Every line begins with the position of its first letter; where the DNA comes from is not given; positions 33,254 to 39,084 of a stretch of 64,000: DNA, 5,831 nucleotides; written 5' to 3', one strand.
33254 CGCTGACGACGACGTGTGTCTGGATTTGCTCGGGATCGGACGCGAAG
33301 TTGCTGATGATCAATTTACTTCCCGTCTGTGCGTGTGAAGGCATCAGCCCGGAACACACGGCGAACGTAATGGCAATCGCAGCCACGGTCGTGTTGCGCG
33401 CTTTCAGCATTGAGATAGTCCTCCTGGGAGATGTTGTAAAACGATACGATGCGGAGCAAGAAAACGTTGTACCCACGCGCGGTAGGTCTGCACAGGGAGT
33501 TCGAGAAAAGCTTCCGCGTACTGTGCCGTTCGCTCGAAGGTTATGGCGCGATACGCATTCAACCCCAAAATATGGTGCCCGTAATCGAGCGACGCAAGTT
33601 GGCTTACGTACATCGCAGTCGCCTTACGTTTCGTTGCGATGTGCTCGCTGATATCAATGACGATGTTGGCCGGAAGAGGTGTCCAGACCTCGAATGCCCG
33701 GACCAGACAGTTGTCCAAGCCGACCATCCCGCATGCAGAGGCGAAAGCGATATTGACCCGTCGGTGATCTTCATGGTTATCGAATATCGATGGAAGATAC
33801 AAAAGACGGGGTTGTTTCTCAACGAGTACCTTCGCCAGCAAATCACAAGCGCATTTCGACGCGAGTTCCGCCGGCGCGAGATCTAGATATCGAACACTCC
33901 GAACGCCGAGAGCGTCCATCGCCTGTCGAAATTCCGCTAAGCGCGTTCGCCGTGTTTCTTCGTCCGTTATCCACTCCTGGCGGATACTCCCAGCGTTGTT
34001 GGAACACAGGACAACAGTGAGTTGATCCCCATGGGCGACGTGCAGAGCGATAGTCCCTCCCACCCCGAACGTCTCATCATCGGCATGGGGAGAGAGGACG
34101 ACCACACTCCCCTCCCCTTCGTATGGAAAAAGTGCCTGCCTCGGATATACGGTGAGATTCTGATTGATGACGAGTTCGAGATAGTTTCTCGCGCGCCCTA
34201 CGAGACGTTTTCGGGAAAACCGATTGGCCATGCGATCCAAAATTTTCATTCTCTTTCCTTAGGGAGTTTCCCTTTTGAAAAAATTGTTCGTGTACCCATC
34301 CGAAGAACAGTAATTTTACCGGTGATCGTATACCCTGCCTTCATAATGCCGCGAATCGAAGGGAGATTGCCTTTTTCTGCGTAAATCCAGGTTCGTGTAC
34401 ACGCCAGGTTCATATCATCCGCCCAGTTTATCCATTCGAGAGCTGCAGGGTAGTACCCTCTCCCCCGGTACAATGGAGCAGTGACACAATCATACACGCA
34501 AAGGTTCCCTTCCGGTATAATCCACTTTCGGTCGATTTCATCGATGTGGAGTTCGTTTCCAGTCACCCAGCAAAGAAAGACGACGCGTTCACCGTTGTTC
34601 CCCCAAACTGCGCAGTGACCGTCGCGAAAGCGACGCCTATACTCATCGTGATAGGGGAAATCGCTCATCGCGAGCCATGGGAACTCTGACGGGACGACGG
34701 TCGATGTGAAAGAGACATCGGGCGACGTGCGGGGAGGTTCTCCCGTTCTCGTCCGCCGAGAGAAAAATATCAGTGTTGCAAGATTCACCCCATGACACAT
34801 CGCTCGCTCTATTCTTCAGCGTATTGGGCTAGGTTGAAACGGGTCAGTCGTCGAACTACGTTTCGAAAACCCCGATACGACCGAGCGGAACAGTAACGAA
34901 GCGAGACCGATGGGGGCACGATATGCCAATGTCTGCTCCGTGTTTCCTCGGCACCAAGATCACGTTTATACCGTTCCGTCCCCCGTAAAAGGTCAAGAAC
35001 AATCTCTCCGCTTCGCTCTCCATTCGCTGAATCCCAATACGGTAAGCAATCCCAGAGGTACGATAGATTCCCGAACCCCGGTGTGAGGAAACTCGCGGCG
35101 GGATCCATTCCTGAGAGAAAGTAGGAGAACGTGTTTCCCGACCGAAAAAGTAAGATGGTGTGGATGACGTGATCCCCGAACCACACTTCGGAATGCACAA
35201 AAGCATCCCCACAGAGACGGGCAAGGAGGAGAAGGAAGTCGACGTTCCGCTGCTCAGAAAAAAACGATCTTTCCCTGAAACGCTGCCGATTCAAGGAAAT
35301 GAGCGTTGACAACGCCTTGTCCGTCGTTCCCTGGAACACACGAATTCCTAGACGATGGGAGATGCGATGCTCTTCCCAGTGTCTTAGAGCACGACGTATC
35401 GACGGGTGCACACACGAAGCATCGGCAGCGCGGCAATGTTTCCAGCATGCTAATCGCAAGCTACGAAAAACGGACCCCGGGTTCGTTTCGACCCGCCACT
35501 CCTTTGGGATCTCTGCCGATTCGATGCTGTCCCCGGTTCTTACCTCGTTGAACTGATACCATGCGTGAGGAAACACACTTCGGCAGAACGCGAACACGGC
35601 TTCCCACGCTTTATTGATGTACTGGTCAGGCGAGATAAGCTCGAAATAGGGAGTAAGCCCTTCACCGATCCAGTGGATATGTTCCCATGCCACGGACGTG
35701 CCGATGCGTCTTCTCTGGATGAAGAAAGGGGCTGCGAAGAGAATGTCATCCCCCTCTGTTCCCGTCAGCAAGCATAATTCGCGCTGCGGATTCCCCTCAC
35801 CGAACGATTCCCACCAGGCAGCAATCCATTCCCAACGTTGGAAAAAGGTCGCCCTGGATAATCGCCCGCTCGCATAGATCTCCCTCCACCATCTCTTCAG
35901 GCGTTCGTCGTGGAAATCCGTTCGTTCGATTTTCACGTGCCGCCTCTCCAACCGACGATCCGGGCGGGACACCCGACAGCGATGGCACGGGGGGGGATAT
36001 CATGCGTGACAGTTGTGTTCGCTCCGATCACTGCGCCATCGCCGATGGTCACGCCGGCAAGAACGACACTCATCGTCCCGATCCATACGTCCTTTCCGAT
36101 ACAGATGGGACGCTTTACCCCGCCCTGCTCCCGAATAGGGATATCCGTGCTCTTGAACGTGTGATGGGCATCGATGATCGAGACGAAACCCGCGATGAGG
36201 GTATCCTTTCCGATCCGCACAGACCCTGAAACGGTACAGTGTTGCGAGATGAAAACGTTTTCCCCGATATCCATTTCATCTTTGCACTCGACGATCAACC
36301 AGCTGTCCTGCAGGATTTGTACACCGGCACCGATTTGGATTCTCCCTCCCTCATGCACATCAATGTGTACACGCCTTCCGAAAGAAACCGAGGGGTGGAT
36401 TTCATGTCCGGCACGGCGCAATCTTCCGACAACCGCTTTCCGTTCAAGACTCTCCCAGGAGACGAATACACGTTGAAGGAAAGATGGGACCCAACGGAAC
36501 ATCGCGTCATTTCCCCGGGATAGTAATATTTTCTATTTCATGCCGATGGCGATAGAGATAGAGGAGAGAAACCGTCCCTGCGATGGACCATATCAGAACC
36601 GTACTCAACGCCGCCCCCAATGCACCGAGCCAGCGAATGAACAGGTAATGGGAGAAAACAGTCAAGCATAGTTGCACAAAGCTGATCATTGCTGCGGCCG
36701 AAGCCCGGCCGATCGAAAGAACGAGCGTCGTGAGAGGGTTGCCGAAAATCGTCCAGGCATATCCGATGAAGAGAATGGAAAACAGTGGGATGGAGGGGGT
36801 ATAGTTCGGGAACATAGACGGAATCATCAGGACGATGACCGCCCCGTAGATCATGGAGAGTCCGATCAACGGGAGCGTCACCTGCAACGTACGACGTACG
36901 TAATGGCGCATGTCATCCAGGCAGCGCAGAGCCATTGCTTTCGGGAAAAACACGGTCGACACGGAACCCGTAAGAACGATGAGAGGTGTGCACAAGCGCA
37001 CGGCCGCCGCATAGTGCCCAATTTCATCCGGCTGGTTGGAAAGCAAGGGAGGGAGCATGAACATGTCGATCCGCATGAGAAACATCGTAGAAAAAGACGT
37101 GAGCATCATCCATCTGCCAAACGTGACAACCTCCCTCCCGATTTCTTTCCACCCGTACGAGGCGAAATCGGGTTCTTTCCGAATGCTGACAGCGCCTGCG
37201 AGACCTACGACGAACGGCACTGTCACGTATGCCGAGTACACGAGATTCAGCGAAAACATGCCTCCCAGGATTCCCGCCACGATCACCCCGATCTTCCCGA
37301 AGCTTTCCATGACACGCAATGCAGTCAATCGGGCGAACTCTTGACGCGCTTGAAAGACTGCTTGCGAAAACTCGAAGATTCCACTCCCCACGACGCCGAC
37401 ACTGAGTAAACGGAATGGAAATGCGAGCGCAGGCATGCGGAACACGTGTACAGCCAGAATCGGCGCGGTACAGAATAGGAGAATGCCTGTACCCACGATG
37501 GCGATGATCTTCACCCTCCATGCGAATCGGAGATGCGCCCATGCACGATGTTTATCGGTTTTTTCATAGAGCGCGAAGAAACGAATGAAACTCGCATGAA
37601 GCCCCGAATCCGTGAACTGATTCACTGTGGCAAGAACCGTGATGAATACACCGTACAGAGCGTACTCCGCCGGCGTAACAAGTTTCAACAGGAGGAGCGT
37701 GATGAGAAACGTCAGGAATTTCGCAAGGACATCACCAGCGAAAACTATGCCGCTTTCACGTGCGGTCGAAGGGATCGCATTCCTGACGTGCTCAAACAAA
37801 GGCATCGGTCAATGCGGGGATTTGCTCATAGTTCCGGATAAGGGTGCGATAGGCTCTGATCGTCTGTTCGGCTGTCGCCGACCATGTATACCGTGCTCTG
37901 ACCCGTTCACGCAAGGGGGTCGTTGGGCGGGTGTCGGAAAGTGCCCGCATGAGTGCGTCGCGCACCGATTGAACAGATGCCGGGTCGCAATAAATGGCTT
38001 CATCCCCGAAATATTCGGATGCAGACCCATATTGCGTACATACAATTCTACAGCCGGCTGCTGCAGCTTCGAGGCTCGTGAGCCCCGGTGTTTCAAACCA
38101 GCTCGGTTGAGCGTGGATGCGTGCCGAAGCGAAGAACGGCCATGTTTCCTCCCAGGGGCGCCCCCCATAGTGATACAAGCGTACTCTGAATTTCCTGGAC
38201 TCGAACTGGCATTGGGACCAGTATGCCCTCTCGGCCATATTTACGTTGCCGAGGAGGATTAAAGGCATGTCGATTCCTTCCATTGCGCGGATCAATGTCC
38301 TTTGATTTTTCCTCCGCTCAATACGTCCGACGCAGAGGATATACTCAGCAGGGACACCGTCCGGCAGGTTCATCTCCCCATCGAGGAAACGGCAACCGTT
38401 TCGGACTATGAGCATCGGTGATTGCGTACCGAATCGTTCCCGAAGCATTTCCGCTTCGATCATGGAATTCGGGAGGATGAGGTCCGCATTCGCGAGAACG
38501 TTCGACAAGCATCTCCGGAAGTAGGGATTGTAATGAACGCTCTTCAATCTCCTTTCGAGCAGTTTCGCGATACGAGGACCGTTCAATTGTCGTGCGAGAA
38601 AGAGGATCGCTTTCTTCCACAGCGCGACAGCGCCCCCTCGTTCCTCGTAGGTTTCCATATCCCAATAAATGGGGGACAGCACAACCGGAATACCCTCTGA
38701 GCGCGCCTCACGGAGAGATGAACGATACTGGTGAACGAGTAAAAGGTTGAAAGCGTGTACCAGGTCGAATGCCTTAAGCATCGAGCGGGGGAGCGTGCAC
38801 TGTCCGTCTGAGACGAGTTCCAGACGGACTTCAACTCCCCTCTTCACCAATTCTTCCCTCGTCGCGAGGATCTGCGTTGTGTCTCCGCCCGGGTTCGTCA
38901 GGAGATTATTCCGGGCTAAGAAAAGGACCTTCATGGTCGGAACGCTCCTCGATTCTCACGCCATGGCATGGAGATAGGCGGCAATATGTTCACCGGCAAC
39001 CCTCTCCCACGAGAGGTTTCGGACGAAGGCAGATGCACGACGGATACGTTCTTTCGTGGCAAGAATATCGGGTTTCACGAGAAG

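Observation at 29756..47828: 18-kb co-directional array fusing an HgdB/activase radical-enzyme pair to a glycan-modification locus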

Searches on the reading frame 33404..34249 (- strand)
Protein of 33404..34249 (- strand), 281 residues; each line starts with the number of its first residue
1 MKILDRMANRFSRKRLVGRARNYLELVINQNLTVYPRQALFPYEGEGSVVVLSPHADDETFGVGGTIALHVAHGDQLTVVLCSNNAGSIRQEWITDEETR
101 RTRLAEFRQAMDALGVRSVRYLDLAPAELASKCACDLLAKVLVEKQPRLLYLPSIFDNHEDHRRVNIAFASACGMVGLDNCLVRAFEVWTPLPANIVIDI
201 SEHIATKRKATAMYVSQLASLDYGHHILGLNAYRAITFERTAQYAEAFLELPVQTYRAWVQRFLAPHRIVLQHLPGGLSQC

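Call 4: search_protein_families(library=pfam, proteins=[window:33404-34249:-], max_evalue=0.01)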
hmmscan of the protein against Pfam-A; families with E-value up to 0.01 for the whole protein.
window:33404-34249:- (281 aa): 1 family
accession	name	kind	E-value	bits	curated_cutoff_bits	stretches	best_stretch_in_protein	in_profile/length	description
PF02585.22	PIG-L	-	6.9e-22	78.8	28.2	1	50-172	1-128/129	GlcNAc-PI de-N-acetylase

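Call 6: search_protein_families(library=ncbifam, proteins=[window:33404-34249:-], max_evalue=0.01)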
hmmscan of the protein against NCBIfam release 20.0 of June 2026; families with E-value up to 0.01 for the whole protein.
window:33404-34249:- (281 aa): 4 families
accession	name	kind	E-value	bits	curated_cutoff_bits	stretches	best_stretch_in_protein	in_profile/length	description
TIGR04001.1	thiol_BshB1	equivalog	1.6e-14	54.2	182.5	1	49-220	4-181/226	bacillithiol biosynthesis deacetylase BshB1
TIGR04000.1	thiol_BshB2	equivalog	1.2e-09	38.2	195.25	1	49-220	3-187/217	bacillithiol biosynthesis deacetylase BshB2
TIGR03445.1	mycothiol_MshB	equivalog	6.9e-07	29.4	224.35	1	54-122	5-80/284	N-acetyl-1-D-myo-inositol-2-amino-2-deoxy-alpha-D-glucopyranoside deacetylase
NF002557.0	PRK02122.1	subfamily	0.0036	15.5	384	1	48-89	372-411/653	glucosamine-6-phosphate deaminase-like protein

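Call 86: search_solved_structures(query=window:33404-34249:-, max_evalue=0.001)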
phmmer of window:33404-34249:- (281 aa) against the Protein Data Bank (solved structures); distinct sequences matched with E-value up to 0.001: 6.
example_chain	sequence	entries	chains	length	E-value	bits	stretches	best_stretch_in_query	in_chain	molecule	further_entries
3wl4_A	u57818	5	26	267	9.4e-09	38.4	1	41-171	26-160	Uncharacterized protein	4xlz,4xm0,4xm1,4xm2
3we7_A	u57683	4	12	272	4.4e-08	36.1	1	42-170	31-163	Putative uncharacterized protein PH0499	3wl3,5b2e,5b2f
8bgn_A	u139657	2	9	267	7.4e-08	35.4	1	45-174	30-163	Diacetylchitobiose deacetylase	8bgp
8bgo_A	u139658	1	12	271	7.7e-08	35.4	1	45-174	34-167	Diacetylchitobiose deacetylase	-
2ixd_A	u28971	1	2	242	0.00012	24.9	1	50-220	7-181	LMBE-RELATED PROTEIN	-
1uan_A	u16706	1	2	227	0.00016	24.5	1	49-179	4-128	hypothetical protein TT1542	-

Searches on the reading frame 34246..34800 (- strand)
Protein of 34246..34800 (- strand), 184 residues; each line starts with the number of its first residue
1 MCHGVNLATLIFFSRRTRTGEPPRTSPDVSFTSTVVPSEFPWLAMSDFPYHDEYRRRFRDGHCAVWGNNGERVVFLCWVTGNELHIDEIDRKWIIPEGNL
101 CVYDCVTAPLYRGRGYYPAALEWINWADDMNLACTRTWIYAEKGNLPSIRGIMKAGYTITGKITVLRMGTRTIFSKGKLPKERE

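Call 4: search_protein_families(library=pfam, proteins=[window:34246-34800:-], max_evalue=0.01)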
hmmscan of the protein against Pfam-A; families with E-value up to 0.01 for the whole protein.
window:34246-34800:- (184 aa): 1 family
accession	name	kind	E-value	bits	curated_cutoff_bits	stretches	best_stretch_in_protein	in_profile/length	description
PF00583.31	Acetyltransf_1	-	0.002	18.8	20.7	1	50-151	16-110/116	Acetyltransferase (GNAT) family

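Call 6: search_protein_families(library=ncbifam, proteins=[window:34246-34800:-], max_evalue=0.01)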
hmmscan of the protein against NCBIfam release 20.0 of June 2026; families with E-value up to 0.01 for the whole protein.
window:34246-34800:- (184 aa): 0 families

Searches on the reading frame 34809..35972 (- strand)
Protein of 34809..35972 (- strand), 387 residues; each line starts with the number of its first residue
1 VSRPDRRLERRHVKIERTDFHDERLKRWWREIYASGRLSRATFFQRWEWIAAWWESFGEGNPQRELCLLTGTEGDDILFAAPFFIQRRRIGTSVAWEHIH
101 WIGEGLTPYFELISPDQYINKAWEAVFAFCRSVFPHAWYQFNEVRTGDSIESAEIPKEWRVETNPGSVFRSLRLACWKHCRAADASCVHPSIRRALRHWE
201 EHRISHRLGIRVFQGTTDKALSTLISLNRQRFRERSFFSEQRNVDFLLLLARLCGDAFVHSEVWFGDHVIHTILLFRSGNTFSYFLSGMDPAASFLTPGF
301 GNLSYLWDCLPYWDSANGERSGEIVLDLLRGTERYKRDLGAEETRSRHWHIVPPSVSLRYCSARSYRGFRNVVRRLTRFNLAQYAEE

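Call 4: search_protein_families(library=pfam, proteins=[window:34809-35972:-], max_evalue=0.01)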
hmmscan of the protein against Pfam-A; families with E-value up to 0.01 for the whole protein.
window:34809-35972:- (387 aa): 1 family
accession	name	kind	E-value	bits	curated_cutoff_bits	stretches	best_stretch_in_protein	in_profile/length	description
PF13480.13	Acetyltransf_6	-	1.5e-11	45.1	22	1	191-337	6-143/143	Acetyltransferase (GNAT) domain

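Call 6: search_protein_families(library=ncbifam, proteins=[window:34809-35972:-], max_evalue=0.01)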
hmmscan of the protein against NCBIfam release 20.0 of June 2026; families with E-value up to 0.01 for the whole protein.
window:34809-35972:- (387 aa): 0 families

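Call 85: search_solved_structures(query=window:34809-35972:-, max_evalue=0.01)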
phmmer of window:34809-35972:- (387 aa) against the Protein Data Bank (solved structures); distinct sequences matched with E-value up to 0.01: 0.

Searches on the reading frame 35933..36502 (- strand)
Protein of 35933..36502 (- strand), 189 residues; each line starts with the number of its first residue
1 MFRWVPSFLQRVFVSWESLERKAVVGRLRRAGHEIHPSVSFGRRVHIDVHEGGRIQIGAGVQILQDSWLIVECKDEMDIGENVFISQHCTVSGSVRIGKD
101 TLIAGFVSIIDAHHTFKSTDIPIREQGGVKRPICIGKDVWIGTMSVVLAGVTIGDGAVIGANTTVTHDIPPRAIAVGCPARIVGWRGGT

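Call 3: search_protein_families(library=pfam, proteins=[window:35933-36502:-], max_evalue=0.01)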
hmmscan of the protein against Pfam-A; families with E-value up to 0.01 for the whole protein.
window:35933-36502:- (189 aa): 3 families
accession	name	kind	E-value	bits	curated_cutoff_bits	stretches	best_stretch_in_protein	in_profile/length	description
PF00132.30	Hexapep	-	1.9e-16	59.4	27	2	135-167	4-36/36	Bacterial transferase hexapeptide (six repeats)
PF14602.12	Hexapep_2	-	1.7e-08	34.5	27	1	132-166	1-33/34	Hexapeptide repeat of succinyl-transferase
PF25084.1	LbH_EIF2B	-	7.5e-06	26.3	54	1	113-166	2-54/105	EIF2B subunit epsilon LbH domain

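Call 5: search_protein_families(library=ncbifam, proteins=[window:35933-36502:-], max_evalue=0.01)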
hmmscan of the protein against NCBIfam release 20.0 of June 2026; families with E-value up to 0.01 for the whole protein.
window:35933-36502:- (189 aa): 48 families (the best 25 are shown)
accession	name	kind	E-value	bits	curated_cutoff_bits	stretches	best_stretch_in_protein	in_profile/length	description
NF007240.0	PRK09677.1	equivalog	5.1e-23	81.6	243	1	88-183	79-181/192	putative lipopolysaccharide biosynthesis O-acetyl transferase WbbJ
NF041874.1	EPS_EpsC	equivalog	1.8e-20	73.4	150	2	126-183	109-164/168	serine O-acetyltransferase EpsC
TIGR03570.1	NeuD_NnaD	subfamily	2.5e-18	66.4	160.8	2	75-181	98-202/202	NeuD/PglB/VioB family sugar acetyltransferase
NF007076.0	PRK09527.1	equivalog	9.2e-17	61.1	347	1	76-183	75-182/203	galactoside O-acetyltransferase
NF000311.1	Vat_ABCDEFH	equivalog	1.3e-16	60.8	300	1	121-186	99-164/201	Vat family streptogramin A O-acetyltransferase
NF007797.0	PRK10502.1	subfamily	2.4e-16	59.9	192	1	71-183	73-176/183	WcaF family extracellular polysaccharide biosynthesis acetyltransferase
NF007499.0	PRK10092.1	equivalog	6.9e-16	58.6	314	1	79-183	76-180/183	maltose O-acetyltransferase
NF058585.1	HptprglPActTf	PfamEq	8.5e-16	58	300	2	133-183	107-157/172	heptaprenylglyceryl phosphate O-acetyltransferase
TIGR03308.1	phn_thr-fam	hypoth_equivalog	1.2e-14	54.6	201.65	1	130-183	106-159/204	phosphonate metabolim protein, transferase hexapeptide repeat family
NF033468.1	stregram_VatI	exception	1.7e-14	54.1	415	1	122-183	102-163/208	streptogramin A O-acetyltransferase Vat(I)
NF000020.1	stregram_VatE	exception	8.7e-14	51.6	450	1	129-184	112-167/214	streptogramin A O-acetyltransferase Vat(E)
TIGR01172.1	cysE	equivalog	1.5e-13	51.1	210.65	2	128-181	110-162/162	serine O-acetyltransferase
NF000101.1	stregram_VatA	exception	3e-13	49.9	450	1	128-183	114-169/219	streptogramin A O-acetyltransferase Vat(A)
NF000111.1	stregram_VatD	exception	1.5e-12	47.7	400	1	121-182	102-163/209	streptogramin A O-acetyltransferase Vat(D)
NF000490.1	chloram_CatB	equivalog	1.6e-12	47.2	350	1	134-183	112-161/210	type B chloramphenicol O-acetyltransferase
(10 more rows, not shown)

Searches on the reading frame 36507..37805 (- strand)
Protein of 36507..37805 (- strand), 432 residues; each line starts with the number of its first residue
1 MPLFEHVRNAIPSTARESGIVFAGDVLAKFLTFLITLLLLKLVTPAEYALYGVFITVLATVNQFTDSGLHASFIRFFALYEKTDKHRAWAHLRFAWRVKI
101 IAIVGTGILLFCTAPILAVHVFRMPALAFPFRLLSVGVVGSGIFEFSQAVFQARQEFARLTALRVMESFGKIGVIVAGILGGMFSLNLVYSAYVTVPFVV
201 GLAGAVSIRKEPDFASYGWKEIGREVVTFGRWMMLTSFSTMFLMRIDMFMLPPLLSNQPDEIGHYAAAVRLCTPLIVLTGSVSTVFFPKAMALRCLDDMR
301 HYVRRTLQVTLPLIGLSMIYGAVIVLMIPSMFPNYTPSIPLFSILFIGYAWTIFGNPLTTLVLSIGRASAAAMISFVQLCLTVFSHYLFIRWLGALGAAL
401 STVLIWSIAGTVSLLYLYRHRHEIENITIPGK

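Call 3: search_protein_families(library=pfam, proteins=[window:36507-37805:-], max_evalue=0.01)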
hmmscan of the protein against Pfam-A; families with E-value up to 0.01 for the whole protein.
window:36507-37805:- (432 aa): 2 families
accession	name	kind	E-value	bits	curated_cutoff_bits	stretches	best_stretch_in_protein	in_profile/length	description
PF13440.11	Polysacc_synt_3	-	8.2e-20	71.7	23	1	39-327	2-282/293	Polysaccharide biosynthesis protein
PF01943.22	Polysacc_synt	-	7.3e-15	55.6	28.2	1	17-288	4-268/274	Polysaccharide biosynthesis protein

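Call 5: search_protein_families(library=ncbifam, proteins=[window:36507-37805:-], max_evalue=0.01)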
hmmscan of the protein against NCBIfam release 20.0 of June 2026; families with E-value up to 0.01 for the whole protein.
window:36507-37805:- (432 aa): 1 family
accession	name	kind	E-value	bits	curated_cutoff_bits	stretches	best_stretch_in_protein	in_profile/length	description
NF007773.0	PRK10459.1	equivalog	3e-12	46.3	273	1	30-417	23-402/492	MOP flippase family protein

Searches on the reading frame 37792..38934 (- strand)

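Call 3: search_protein_families(library=pfam, proteins=[window:37792-38934:-], max_evalue=0.01)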
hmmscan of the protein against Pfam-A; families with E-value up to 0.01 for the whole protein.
window:37792-38934:- (380 aa): 5 families
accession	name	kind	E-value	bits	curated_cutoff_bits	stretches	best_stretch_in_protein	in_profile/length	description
PF00534.26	Glycos_transf_1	-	5.2e-18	65.6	26.4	1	197-345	16-165/172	Glycosyl transferases group 1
PF13692.12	Glyco_trans_1_4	-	2.9e-13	50.7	27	1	198-334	3-142/142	Glycosyl transferases group 1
PF13524.12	Glyco_trans_1_2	-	7.9e-05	23.1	25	1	212-358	3-142/144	Glycosyl transferase-like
PF13579.12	Glyco_trans_4_4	-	0.00031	21.6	29.7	0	54-180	70-158/158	Glycosyl transferase 4-like domain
PF13439.12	Glyco_transf_4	-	0.00099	19.6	28.5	0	134-180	118-165/170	Glycosyltransferase Family 4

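Call 5: search_protein_families(library=ncbifam, proteins=[window:37792-38934:-], max_evalue=0.01)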
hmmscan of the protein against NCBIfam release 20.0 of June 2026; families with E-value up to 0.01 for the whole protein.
window:37792-38934:- (380 aa): 17 families
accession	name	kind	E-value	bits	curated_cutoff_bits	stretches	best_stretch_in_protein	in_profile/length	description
TIGR04047.1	MSMEG_0565_glyc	hypoth_equivalog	7.2e-15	54.9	259.85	1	195-363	192-372/373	MSMEG_0565 family glycosyltransferase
NF050063.1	ProtGlycPglJ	equivalog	1.6e-09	37.5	500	1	136-334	130-332/363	N-acetylgalactosamine-N,N'-diacetylbacillosaminyl-diphospho-undecaprenol 4-alpha-N-acetylgalactosaminyltransferase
NF038295.1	EPS_HpsP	equivalog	9.3e-08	31.5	550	1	147-365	152-387/388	hormogonium polysaccharide biosynthesis glycosyltransferase HpsP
NF053787.1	GlcN_PG_synth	equivalog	4e-07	29.2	480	1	201-366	202-360/361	N-acetylglucosaminyl phosphatidylglycerol synthase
NF047684.1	TeichurnBiosyTuaC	equivalog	5e-07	29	550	1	197-366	220-390/391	teichuronic acid biosynthesis protein TuaC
TIGR03449.1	mycothiol_MshA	equivalog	1.6e-06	27.3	462.5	1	200-366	224-404/406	D-inositol-3-phosphate glycosyltransferase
NF041876.1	EPS_EpsE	equivalog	3.4e-06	26.5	400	1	199-349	217-376/389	exopolysaccharide biosynthesis GT4 family glycosyltransferase EpsE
TIGR02472.1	sucr_P_syn_N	equivalog_domain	8.3e-06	24.9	576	1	273-359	343-435/439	sucrose-phosphate synthase, putative, glycosyltransferase domain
NF041010.1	glycosy_Agl16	equivalog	6.8e-05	21.9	575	1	171-239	155-220/352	glycosylation protein Agl16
TIGR02149.1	glgA_Coryne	subfamily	0.00015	21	302.4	1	198-365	206-390/391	glycogen synthase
NF041879.1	EPS_EpsH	equivalog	0.0002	20.2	800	1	269-369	311-420/431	exopolysaccharide biosynthesis glycosyltransferase EpsH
TIGR02468.1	sucrsPsyn_pln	equivalog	0.0017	16.2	1143.95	1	275-336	576-639/1051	sucrose-phosphate synthase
TIGR03999.1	thiol_BshA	equivalog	0.0026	16.8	273.7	1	269-367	271-371/375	N-acetyl-alpha-D-glucosaminyl L-malate synthase BshA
TIGR02470.1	sucr_synth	equivalog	0.0032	15.6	810.4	1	273-358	646-741/784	sucrose synthase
TIGR02095.1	glgA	subfamily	0.0045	15.7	328.45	1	181-363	279-475/477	glycogen/starch synthase, ADP-glucose type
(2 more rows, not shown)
